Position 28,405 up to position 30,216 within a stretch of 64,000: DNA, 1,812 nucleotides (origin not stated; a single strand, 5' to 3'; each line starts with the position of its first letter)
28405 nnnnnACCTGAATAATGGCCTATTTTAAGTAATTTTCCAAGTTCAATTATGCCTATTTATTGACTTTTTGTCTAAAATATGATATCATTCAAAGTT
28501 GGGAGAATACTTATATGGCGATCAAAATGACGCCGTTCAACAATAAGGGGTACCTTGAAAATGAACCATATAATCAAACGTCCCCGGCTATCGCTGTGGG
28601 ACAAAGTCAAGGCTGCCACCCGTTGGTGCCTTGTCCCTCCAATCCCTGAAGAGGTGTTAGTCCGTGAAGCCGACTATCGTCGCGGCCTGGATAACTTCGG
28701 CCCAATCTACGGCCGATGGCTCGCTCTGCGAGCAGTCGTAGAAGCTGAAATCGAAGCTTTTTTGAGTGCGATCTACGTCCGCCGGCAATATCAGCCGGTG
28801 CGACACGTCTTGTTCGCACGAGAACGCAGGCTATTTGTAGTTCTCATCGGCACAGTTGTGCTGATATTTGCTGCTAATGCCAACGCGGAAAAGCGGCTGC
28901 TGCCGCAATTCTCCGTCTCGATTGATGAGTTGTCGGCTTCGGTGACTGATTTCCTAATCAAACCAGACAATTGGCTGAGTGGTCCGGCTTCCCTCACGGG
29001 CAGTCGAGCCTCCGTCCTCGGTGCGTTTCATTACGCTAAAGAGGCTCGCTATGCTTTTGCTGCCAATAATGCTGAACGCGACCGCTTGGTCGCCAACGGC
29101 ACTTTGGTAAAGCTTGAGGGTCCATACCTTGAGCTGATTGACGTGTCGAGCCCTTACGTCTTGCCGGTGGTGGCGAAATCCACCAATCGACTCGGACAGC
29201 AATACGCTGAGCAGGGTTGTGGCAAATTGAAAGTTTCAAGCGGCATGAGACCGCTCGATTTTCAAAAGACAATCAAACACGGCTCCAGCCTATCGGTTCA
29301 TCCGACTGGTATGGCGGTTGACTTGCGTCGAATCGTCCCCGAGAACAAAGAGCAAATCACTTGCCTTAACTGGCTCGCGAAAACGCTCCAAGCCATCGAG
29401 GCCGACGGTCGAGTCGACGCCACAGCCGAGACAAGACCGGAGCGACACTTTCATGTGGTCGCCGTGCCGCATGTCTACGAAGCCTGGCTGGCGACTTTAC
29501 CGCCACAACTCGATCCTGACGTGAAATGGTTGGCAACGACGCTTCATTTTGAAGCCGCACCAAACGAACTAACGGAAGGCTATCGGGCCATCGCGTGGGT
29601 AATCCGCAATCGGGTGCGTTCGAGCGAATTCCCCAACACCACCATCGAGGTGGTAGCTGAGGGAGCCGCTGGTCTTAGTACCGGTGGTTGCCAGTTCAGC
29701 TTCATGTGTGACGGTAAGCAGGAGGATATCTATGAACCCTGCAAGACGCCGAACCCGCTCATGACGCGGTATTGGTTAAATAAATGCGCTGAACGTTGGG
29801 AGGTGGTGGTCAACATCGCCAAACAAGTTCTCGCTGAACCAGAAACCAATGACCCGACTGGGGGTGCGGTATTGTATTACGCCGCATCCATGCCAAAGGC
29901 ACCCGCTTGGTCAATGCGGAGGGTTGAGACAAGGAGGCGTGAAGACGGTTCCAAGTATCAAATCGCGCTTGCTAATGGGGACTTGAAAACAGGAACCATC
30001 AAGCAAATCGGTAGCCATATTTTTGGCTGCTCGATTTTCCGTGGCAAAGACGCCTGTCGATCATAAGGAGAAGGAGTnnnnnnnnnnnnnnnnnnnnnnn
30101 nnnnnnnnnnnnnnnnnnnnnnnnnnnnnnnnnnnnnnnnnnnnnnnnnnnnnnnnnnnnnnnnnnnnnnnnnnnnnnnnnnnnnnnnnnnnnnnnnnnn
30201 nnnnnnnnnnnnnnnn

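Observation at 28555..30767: GC-rich two-gene insertion encoding a bifunctional peptidoglycan hydrolase (M15 peptidase plus SleB-like) and an exported partner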

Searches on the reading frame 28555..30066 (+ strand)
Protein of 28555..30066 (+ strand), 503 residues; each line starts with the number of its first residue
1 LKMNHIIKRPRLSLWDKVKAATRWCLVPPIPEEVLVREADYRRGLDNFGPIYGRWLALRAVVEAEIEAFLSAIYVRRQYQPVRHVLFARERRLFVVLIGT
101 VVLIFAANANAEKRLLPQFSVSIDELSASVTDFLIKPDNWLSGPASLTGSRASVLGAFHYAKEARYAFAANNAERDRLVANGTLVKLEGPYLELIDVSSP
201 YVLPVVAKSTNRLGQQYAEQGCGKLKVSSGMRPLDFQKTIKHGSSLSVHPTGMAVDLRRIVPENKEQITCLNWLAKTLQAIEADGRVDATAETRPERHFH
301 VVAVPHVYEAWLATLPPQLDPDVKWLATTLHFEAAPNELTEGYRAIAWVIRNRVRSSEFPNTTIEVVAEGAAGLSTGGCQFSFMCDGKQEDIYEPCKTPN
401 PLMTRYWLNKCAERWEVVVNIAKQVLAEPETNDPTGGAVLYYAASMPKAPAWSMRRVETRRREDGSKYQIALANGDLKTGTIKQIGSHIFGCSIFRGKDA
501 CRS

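Call 6: search_protein_families(library=pfam, proteins=[window:28555-30066:+], max_evalue=1)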
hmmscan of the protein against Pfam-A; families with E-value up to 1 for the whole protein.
window:28555-30066:+ (503 aa): 2 families
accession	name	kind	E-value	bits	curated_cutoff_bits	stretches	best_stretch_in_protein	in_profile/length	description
PF07486.17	Hydrolase_2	-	1.6e-14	54.7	27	1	338-457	2-89/100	Cell Wall Hydrolase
PF18979.5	DUF5715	-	5.1e-07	30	26.8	1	192-302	42-169/171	Family of unknown function (DUF5715)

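Call 7: search_protein_families(library=ncbifam, proteins=[window:28555-30066:+], max_evalue=1)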
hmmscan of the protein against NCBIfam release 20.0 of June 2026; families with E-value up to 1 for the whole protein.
window:28555-30066:+ (503 aa): 1 family
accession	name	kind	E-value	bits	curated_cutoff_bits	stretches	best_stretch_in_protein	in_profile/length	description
TIGR02869.1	spore_SleB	equivalog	7.1e-06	26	236.5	1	321-372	87-137/201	spore cortex-lytic enzyme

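Call 8: search_protein_families(library=phrogs, proteins=[window:28555-30066:+], max_evalue=1)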
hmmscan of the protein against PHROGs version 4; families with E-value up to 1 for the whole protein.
window:28555-30066:+ (503 aa): 5 families
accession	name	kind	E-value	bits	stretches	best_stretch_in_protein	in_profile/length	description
phrog_894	-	lysis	0.0025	17.9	1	224-276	88-137/389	endolysin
phrog_12490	-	lysis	0.0025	17.3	1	322-371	639-685/870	endolysin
phrog_14642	-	lysis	0.016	15.7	1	335-369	114-148/215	endolysin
phrog_15649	-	lysis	0.024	13.6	1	322-448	230-334/1079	endolysin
phrog_17417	-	unknown function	0.14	12.9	1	333-369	92-128/192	-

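Call 9: find_homologous_proteins(query=window:28555-30066:+)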
Query window:28555-30066:+ (503 aa): 50 proteins with E <= 0.001 among 8000 candidates.
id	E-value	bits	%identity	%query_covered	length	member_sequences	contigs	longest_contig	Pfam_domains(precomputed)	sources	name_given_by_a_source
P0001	0.0e+0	1152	100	100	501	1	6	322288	PF07486.18,PF18979.6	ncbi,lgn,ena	ncbi:MAG: DUF5715 family protein [Patescibacteria group bacterium]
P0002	2.5e-152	526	58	83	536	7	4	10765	PF07486.18,PF18979.6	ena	-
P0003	2.0e-151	523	58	86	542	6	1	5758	PF07486.18,PF18979.6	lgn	-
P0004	2.2e-151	523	59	82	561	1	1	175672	PF07486.18,PF18979.6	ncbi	-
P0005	1.2e-148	514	60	83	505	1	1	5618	PF07486.18,PF18979.6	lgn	-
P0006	3.1e-148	513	60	83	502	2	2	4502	PF07486.18,PF18979.6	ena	-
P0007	8.7e-146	505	54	94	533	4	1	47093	PF07486.18,PF18979.6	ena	-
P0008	7.0e-142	492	55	90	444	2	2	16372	PF07486.18,PF18979.6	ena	-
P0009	2.9e-141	490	54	89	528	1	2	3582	PF07486.18,PF18979.6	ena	-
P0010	1.0e-140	488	56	83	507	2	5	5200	PF07486.18,PF18979.6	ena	-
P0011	1.1e-140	488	52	94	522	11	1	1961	PF07486.18,PF18979.6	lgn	-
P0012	2.4e-140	487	55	83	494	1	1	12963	PF07486.18,PF18979.6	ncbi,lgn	-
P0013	3.5e-139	483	55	88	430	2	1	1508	PF07486.18,PF18979.6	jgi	jgi:spore germination cell wall hydrolase CwlJ-like protein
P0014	5.7e-138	479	55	83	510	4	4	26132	PF07486.18,PF18979.6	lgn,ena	-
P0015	1.2e-133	465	48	92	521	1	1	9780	PF07486.18,PF18979.6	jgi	jgi:spore germination cell wall hydrolase CwlJ-like protein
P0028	2.2e-107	378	51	73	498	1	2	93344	PF07486.18,PF18979.6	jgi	jgi:Cell Wall Hydrolase/Family of unknown function (DUF5715)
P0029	9.0e-106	373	51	73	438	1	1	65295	PF07486.18,PF18979.6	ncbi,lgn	-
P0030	5.3e-101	357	44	83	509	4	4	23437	PF07486.18,PF18979.6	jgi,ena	-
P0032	7.4e-96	340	45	89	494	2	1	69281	PF07486.18,PF18979.6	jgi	jgi:spore germination cell wall hydrolase CwlJ-like protein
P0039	2.1e-80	289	42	81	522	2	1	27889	PF07486.18,PF18979.6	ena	-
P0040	4.6e-74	268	48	57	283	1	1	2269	PF07486.18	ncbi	-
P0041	8.7e-71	257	43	72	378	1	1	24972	PF07486.18,PF18979.6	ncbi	-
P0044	4.0e-57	212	35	83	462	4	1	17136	PF07486.18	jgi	jgi:hypothetical protein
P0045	5.4e-18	83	39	34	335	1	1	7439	PF18979.6,PF01476.27,PF23473.2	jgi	jgi:LysM repeat protein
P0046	5.7e-17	80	39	34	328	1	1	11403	PF18979.6,PF01476.27,PF23473.2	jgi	-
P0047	1.6e-15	75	35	35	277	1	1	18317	PF18979.6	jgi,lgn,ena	-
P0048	1.2e-14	72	37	35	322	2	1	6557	PF18979.6,PF01476.27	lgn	-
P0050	3.7e-12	64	37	35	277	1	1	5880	PF18979.6,PF01476.27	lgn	-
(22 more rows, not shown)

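Call 10: search_solved_structures(query=window:28555-30066:+, max_evalue=1, show_alignments=3)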
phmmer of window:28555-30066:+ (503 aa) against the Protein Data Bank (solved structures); distinct sequences matched with E-value up to 1: 2.
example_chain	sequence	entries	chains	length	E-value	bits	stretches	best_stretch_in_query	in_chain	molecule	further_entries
4f55_A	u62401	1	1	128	0.055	15.4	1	322-374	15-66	Spore cortex-lytic enzyme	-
4fet_B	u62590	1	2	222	0.19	13.6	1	322-373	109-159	Spore cortex-lytic enzyme prepeptide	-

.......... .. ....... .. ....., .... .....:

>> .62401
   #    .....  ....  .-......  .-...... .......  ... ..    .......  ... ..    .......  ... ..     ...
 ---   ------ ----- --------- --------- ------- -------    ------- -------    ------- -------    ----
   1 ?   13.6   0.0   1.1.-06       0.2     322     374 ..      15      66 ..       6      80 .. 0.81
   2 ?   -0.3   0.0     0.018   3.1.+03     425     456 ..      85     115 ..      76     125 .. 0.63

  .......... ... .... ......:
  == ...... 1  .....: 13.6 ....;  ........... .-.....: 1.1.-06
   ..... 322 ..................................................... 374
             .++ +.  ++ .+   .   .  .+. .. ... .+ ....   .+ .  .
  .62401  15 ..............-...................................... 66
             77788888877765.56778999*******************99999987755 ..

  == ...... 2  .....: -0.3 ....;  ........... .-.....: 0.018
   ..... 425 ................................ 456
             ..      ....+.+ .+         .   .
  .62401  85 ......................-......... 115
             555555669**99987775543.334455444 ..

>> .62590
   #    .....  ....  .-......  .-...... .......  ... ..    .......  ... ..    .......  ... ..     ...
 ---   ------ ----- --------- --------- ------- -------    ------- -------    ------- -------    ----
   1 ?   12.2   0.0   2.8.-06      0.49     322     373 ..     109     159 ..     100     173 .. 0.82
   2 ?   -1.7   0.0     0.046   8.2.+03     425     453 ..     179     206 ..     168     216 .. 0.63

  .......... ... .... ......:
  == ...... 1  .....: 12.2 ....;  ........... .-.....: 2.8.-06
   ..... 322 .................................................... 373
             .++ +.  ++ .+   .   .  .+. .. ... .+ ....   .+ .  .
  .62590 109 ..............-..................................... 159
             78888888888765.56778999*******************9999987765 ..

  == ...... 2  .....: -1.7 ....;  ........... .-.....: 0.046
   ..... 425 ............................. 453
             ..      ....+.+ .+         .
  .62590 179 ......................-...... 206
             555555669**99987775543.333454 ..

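Call 11: find_encoding_contigs(protein=P0004, flank=8000, max_places=3)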
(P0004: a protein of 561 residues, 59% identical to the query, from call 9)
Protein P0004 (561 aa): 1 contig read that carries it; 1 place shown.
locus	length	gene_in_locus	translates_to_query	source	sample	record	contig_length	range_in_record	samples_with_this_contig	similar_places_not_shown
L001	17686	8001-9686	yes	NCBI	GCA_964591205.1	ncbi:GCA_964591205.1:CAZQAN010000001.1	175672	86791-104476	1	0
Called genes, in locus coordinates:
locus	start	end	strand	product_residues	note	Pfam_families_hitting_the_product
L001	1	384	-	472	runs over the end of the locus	-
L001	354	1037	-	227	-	PF00999:Na_H_Exchanger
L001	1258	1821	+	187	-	-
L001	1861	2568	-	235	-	-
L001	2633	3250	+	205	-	PF04279:IspA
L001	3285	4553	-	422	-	PF01266:DAO, PF01593:Amino_oxidase, PF07992:Pyr_redox_2 (faint), PF13450:NAD_binding_8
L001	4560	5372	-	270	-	PF07103:DUF1365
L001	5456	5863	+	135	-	PF09945:DUF2177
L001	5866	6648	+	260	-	PF06966:DUF1295, PF02544:Steroid_dh, PF04191:PEMT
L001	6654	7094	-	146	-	PF06983:3-dmu-9_3-mt, PF00903:Glyoxalase (weak)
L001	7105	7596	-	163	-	PF08327:AHSA1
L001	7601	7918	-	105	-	PF12840:HTH_20 (weak)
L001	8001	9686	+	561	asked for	PF18979:DUF5715, PF07486:Hydrolase_2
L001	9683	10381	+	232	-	PF14014:DUF4230 (weak)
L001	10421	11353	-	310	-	-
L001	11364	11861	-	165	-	PF04542:Sigma70_r2, PF08281:Sigma70_r4_2, PF04545:Sigma70_r4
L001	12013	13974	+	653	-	PF01471:PG_binding_1 (faint)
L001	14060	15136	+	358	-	PF00753:Lactamase_B (faint), PF13483:Lactamase_B_3, PF12706:Lactamase_B_2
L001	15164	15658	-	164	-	PF01625:PMSR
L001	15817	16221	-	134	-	PF01641:SelR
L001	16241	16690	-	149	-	PF01243:PNPOx_N, PF12900:Pyridox_ox_2 (weak)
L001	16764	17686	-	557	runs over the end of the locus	PF01875:Memo, PF09587:PGA_cap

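Call 12: find_encoding_contigs(protein=P0028, flank=8000, max_places=3)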
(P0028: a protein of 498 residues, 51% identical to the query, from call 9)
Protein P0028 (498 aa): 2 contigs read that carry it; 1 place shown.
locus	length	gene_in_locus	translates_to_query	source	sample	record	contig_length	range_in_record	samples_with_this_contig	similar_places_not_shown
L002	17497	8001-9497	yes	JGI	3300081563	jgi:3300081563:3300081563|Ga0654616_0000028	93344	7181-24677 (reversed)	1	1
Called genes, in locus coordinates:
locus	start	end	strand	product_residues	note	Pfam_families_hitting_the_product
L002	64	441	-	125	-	-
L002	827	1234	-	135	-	-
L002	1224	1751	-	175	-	-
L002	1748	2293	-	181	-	-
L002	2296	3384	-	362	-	PF11104:PilM_2, PF06723:MreB_Mbl (faint), PF14450:FtsA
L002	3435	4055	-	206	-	PF09335:VTT_dom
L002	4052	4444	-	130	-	PF01588:tRNA_bind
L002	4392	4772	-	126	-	PF01548:DEDD_Tnp_IS110 (weak), PF03652:RuvX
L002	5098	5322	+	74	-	-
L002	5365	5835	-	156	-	-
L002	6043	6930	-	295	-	PF00924:MS_channel_2nd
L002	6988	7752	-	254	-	PF09864:MliC, PF03724:META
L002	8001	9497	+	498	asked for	PF18979:DUF5715, PF07486:Hydrolase_2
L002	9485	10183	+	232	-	PF14014:DUF4230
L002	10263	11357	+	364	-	PF13483:Lactamase_B_3, PF00753:Lactamase_B (faint), PF12706:Lactamase_B_2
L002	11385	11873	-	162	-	PF01625:PMSR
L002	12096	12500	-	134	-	PF01641:SelR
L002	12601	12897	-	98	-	PF01649:Ribosomal_S20p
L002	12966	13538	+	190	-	PF01330:RuvA_N, PF14520:HHH_5, PF07499:RuvA_C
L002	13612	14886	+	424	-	PF08245:Mur_ligase_M, PF02875:Mur_ligase_C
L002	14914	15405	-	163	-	PF00588:SpoU_methylase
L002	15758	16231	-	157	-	-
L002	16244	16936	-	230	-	-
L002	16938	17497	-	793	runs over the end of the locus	PF02739:5_3_exonuc_N, PF01367:5_3_exonuc, PF00476:DNA_pol_A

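Call 13: find_encoding_contigs(protein=P0001, flank=10000, max_places=6)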
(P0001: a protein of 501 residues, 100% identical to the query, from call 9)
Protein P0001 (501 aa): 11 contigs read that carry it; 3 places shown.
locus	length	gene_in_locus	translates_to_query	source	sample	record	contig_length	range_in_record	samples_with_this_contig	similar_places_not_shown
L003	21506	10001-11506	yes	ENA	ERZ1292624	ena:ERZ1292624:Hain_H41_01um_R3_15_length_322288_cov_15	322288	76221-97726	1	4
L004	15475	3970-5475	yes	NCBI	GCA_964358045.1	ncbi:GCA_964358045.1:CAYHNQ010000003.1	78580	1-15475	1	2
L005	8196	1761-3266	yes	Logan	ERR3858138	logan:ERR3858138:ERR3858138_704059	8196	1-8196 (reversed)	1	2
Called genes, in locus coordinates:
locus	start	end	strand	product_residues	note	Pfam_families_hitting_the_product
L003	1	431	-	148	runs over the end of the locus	-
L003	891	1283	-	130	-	-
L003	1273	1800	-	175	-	-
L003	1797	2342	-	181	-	-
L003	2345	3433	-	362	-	PF11104:PilM_2, PF06723:MreB_Mbl (faint), PF14450:FtsA (weak)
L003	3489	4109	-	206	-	PF09335:VTT_dom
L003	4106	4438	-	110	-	PF01588:tRNA_bind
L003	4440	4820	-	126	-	PF03652:RuvX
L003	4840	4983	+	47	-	-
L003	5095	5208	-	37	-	-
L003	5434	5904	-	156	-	-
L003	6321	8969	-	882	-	-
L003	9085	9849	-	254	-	PF09864:MliC, PF03724:META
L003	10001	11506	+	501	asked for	PF18979:DUF5715, PF07486:Hydrolase_2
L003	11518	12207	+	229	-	PF14014:DUF4230 (weak)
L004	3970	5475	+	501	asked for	PF18979:DUF5715, PF07486:Hydrolase_2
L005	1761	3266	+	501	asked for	PF18979:DUF5715, PF07486:Hydrolase_2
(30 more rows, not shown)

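Call 17: find_related_loci(query=A1, collection=genome_contigs, flank=10000)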
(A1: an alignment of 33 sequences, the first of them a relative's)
Query A1 (501 aa) in genome_contigs; peptide patterns used: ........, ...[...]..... (x = any residue, [..] = any of these).
59 stretches matched a pattern; 40 encode a relative of the query (tblastn E <= 1e-3); 40 distinct loci.
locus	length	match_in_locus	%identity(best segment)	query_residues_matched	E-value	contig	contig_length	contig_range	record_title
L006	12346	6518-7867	52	28-501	2e-136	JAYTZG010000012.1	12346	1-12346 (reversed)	MAG: Candidatus Paceibacterota bacterium isolate GFS_6291 GFS_6291_11, whole genome shotgun sequence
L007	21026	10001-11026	51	133-499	6e-112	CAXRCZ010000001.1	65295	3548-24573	MAG: Candidatus Paceibacteria bacterium isolate CJ05B_2.98 genome assembly, contig: k141_713148, whole genome shotgun se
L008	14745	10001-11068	48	135-499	1e-95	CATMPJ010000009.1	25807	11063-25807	MAG: uncultured bacterium isolate SRR3962773_bin.21_MetaWRAP_v1.3_MAG genome assembly, contig: ERZ505245.591, whole geno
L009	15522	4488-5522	43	134-497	1e-78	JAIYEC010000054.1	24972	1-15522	MAG: bacterium isolate H1_MAG_00054 pond_H1_MAG_00054_000000000066, whole genome shotgun sequence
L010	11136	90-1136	43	136-497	7e-78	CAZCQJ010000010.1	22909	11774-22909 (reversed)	MAG TPA_asm: uncultured Bdellovibrionales bacterium isolate SRP285395_co1_534 genome assembly, contig: NODE_3327_length_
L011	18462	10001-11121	38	320-497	4e-23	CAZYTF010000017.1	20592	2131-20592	MAG TPA_asm: uncultured Candidatus Saccharibacteria bacterium isolate binchicken_co47_12 genome assembly, contig: NODE_1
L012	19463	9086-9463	36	305-451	5e-14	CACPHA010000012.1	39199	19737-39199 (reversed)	MAG: Rhodobacteraceae bacterium isolate AG-470-P20 genome assembly, contig: AG-470-P20_NODE_12, whole genome shotgun seq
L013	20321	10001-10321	38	324-453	5e-14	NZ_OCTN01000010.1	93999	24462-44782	Monaibacterium marinum strain C7, whole genome shotgun sequence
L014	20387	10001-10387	33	307-459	1e-13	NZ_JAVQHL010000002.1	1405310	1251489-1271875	Ostreiculturibacter nitratireducens strain FR2A1 NODE_2_length_1405310_cov_41.814625, whole genome shotgun sequence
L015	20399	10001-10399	33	315-468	3e-13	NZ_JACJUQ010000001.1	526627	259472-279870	Pontivivens nitratireducens strain h42 NODE_1_length_526627_cov_243.804307, whole genome shotgun sequence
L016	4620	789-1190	36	243-390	5e-13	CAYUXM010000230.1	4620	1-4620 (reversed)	MAG TPA_asm: uncultured Rhodobacterales bacterium isolate binchicken_co334_300 genome assembly, contig: NODE_38772_lengt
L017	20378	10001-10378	35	308-457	3e-13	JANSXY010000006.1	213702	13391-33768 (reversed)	MAG: Rhodobacteraceae bacterium isolate bin.37 k141_749703_length_213702_cov_27.0877, whole genome shotgun sequence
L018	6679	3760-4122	32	322-488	5e-13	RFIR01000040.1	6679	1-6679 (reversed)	MAG: Alphaproteobacteria bacterium isolate J081 k99_70489, whole genome shotgun sequence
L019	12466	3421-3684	41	304-393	9e-13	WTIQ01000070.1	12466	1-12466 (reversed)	MAG: Rhodobacteraceae bacterium isolate PL36324bin_21 NODE_1607_length_12466_cov_6.081460, whole genome shotgun sequence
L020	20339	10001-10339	35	324-457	3e-12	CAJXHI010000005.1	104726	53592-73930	MAG TPA_asm: uncultured Alphaproteobacteria bacterium isolate ERR599050_bin.164_MetaBAT_v2.12.1_MAG genome assembly, con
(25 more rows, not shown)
